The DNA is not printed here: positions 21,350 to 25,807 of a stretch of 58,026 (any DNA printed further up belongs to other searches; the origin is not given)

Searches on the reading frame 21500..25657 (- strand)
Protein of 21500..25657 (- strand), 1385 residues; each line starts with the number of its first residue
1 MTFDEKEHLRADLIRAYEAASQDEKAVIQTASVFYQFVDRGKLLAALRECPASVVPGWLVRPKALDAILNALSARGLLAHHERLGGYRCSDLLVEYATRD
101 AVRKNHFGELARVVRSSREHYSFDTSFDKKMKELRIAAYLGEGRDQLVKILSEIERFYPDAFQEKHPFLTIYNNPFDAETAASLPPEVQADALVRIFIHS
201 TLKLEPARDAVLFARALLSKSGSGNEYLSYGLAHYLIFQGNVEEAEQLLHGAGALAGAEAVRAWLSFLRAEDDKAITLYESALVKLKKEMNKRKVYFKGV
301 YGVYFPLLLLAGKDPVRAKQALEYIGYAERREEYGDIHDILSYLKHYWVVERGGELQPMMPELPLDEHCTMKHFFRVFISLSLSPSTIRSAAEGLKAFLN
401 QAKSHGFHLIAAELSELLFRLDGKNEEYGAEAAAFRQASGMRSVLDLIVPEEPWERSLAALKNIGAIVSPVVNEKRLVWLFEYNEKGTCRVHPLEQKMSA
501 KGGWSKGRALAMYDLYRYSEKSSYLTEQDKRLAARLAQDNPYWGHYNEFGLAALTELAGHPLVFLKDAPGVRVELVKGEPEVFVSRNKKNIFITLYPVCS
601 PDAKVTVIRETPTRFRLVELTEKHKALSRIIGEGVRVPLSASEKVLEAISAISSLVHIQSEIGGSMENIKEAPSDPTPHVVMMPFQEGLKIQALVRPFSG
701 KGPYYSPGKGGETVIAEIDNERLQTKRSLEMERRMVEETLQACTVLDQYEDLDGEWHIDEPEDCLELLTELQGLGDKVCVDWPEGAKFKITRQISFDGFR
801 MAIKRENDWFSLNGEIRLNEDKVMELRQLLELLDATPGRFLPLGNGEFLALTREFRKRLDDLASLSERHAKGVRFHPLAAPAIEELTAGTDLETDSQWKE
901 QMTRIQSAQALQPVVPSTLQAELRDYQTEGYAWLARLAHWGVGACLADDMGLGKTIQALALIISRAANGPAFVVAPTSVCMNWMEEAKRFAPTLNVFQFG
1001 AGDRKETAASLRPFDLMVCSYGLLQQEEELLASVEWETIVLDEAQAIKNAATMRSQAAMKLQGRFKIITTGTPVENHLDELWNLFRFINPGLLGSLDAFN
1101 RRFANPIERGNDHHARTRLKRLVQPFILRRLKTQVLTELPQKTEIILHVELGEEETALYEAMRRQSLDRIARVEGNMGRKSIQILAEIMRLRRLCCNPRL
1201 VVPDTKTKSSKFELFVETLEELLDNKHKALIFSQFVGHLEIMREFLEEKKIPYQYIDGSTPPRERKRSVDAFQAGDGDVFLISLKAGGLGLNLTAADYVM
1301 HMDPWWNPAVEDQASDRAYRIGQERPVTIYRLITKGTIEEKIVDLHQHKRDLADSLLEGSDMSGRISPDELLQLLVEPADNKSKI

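Call 24: search_protein_families(library=pfam, proteins=[window:21500-25657:-], max_evalue=0.00001)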
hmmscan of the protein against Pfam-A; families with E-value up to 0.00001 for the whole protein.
window:21500-25657:- (1385 aa): 2 families
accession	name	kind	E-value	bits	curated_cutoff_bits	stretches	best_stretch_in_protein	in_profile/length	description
PF00176.29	SNF2-rel_dom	-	5.7e-66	223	24.9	1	926-1200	1-290/290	SNF2-related domain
PF00271.37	Helicase_C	-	3.5e-25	88.8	23.5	1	1217-1322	4-110/110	Helicase conserved C-terminal domain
